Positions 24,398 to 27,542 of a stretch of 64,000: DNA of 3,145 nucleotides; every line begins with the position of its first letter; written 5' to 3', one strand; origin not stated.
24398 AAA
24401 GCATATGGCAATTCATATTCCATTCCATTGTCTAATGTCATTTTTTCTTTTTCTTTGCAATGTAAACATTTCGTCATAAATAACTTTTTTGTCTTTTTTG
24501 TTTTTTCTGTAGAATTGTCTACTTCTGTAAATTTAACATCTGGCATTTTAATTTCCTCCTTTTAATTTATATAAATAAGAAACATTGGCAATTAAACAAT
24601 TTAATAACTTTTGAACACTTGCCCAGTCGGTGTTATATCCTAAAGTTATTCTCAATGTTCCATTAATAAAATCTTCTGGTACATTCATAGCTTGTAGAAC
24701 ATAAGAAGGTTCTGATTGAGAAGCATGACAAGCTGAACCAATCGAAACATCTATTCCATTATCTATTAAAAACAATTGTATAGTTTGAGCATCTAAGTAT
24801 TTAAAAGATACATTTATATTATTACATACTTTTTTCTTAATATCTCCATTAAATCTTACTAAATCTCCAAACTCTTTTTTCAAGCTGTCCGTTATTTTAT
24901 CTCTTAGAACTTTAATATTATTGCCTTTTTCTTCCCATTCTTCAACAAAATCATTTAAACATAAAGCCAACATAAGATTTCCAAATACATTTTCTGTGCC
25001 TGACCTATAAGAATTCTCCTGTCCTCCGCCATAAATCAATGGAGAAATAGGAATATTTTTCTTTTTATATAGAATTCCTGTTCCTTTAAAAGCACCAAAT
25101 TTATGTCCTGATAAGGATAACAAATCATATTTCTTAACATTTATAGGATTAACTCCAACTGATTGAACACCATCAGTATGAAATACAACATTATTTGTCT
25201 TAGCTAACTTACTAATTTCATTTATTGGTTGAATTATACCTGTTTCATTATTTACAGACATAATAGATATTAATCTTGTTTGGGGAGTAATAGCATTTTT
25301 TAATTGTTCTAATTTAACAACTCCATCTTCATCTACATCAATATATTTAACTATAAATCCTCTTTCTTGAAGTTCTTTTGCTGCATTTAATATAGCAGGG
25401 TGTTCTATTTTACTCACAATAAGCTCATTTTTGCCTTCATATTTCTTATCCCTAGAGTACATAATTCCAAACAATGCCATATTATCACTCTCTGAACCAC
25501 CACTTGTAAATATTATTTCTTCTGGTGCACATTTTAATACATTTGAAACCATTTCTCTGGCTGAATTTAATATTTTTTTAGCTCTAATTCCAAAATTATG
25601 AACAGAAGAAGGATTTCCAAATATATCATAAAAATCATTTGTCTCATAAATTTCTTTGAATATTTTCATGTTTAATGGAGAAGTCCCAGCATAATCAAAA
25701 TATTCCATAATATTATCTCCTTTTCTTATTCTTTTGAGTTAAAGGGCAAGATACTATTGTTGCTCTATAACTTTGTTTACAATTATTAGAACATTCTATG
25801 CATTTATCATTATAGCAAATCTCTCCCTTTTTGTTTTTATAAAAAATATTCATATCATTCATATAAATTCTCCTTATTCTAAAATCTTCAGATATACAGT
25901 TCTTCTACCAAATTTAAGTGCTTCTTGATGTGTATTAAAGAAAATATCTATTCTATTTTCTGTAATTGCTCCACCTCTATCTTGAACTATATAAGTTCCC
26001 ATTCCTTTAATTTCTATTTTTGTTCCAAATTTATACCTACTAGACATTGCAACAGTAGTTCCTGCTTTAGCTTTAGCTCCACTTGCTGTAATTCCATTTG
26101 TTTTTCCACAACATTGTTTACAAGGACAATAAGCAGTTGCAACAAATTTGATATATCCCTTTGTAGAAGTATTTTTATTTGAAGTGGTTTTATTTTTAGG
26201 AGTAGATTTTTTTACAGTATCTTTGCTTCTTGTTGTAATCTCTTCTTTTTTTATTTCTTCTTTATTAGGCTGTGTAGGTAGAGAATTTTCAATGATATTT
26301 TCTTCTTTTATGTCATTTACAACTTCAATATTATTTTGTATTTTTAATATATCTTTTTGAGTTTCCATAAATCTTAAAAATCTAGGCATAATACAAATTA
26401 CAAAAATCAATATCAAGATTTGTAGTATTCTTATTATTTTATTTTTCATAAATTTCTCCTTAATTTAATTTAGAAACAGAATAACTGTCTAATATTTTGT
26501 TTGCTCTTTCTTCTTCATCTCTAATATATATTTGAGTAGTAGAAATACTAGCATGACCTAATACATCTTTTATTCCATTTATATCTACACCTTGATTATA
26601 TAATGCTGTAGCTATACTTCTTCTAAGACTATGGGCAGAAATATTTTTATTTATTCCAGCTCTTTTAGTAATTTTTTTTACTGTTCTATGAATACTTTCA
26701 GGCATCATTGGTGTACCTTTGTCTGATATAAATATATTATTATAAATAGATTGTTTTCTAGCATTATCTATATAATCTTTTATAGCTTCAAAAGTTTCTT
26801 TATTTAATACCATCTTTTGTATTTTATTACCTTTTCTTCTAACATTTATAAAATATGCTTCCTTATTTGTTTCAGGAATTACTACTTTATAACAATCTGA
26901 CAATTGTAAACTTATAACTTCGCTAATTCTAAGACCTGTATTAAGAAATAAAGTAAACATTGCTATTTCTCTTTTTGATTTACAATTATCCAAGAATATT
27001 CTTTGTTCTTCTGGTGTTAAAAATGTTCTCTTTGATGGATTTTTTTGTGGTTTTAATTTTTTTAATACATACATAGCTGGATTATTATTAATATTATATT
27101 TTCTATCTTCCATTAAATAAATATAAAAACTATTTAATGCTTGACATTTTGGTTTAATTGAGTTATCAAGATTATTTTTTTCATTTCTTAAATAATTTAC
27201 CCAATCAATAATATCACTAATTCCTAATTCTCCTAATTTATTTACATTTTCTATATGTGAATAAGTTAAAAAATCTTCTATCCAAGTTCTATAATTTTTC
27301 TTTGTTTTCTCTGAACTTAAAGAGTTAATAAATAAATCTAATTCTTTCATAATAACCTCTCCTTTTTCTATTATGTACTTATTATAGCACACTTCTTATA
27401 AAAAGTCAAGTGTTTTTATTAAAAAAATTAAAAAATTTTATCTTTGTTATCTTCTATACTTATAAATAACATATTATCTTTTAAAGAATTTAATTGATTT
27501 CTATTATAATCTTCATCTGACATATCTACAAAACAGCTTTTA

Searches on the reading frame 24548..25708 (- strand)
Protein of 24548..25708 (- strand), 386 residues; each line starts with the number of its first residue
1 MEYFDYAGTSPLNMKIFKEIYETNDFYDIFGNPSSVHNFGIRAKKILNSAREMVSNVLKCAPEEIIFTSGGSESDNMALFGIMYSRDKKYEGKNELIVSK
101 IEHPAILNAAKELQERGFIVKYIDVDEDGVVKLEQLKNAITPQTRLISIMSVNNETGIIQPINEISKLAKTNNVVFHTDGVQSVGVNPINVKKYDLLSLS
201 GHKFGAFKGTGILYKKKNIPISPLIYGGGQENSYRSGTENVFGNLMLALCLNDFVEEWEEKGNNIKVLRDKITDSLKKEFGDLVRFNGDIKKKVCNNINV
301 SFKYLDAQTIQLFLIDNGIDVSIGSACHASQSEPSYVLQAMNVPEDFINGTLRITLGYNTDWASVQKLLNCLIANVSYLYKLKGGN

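Call 20: search_protein_families(library=phrogs, proteins=[window:24548-25708:-], max_evalue=0.001)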
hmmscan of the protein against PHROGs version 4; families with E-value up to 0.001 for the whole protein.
window:24548-25708:- (386 aa): 2 families
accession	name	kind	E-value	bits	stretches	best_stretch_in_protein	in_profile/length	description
phrog_12787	-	unknown function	2.4e-99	334.1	1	3-379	8-382/387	-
phrog_20062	-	unknown function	2.9e-07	30.9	1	35-209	27-211/349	-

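Call 85: search_protein_families(library=pfam, proteins=[window:24548-25708:-], max_evalue=0.001)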
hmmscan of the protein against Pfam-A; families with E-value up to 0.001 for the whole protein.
window:24548-25708:- (386 aa): 4 families
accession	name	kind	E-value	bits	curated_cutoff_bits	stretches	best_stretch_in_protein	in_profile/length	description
PF00266.25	Aminotran_5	-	1.2e-65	222.4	21.5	1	3-368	2-371/371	Aminotransferase class-V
PF00155.27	Aminotran_1_2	-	5.5e-06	26.3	19.7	1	55-175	58-181/361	Aminotransferase class I and II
PF01041.23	DegT_DnrJ_EryC1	-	7.2e-06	25.9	19.8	1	92-186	63-152/360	DegT/DnrJ/EryC1/StrS aminotransferase family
PF01212.27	Beta_elim_lyase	-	9.1e-05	22.4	27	1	63-180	48-169/288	Beta-eliminating lyase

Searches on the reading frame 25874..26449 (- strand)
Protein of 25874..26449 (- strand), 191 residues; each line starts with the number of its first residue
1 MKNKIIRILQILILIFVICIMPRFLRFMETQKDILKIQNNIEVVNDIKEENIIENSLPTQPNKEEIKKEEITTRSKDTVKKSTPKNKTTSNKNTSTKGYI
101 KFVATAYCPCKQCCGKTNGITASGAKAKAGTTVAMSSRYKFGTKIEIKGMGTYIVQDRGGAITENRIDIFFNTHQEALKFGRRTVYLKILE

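Call 63: search_protein_families(library=phrogs, proteins=[window:25874-26449:-], max_evalue=0.01)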
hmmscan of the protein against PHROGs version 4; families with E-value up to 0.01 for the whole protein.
window:25874-26449:- (191 aa): 11 families
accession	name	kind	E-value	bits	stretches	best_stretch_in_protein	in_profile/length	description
phrog_22529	-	unknown function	1.9e-29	103.2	1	53-190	13-146/148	-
phrog_6631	-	unknown function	2e-23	84.2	1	32-191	88-251/251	-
phrog_25245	-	unknown function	1.8e-18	67.7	1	99-180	78-162/178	-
phrog_2307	-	other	8.9e-17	62.5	1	70-190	91-211/212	L-alanyl-D-glutamate peptidase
phrog_20590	-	other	2.4e-16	61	1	42-188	93-241/242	peptidase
phrog_33758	-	unknown function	2.2e-09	38.3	1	90-190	72-172/173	-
phrog_36429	-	unknown function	1.1e-07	30.9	1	65-189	233-364/1159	-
phrog_18207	-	unknown function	4.2e-07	31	1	60-186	104-237/240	-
phrog_12508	-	unknown function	0.00032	21.3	1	136-187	52-114/260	-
phrog_27183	-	unknown function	0.00048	21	1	65-190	60-195/196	-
phrog_38671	-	unknown function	0.0079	17.2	0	26-73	14-60/68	-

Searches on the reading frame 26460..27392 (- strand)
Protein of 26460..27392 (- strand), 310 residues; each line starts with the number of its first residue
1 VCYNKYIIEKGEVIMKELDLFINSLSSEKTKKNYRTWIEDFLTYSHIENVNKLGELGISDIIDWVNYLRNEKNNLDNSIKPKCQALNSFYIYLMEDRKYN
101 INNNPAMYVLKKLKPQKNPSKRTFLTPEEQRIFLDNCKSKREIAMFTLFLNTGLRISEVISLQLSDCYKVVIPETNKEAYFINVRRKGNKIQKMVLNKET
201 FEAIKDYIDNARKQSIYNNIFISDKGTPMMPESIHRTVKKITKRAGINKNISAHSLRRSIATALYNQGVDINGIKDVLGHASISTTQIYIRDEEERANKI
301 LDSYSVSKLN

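Call 20: search_protein_families(library=phrogs, proteins=[window:26460-27392:-], max_evalue=0.001)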
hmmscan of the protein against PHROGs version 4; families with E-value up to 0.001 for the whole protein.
window:26460-27392:- (310 aa): 7 families
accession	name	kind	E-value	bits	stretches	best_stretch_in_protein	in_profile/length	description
phrog_1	-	integration and excision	6.3e-44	152.2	1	20-300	172-444/611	integrase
phrog_216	-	integration and excision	9.4e-40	137.6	1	97-302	31-234/301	integrase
phrog_7685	-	integration and excision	8.5e-12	46.1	1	188-294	125-225/240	integrase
phrog_7269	-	integration and excision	1.2e-07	32.5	1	234-296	13-73/89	integrase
phrog_5127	-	integration and excision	3.1e-07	31.2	1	27-271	137-312/355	integrase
phrog_24775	-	unknown function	4e-06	27.9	1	236-291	13-68/101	-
phrog_23271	-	unknown function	5.2e-06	27.3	1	250-298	8-56/67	-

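Call 85: search_protein_families(library=pfam, proteins=[window:26460-27392:-], max_evalue=0.001)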
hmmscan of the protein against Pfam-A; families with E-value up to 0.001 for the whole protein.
window:26460-27392:- (310 aa): 4 families
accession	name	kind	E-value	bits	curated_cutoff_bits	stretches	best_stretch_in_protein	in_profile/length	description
PF00589.27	Phage_integrase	-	1.5e-35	123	27.1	1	124-295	2-171/172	Phage integrase family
PF13495.12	Phage_int_SAM_4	-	2.4e-08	34.7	27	1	27-96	15-81/85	Phage integrase, N-terminal SAM-like domain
PF02899.23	Phage_int_SAM_1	-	2e-05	25.2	22.3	1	20-95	8-81/83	Phage integrase, N-terminal SAM-like domain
PF16795.10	Phage_integr_3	-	0.00041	20.7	27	0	139-289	20-143/161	Archaeal phage integrase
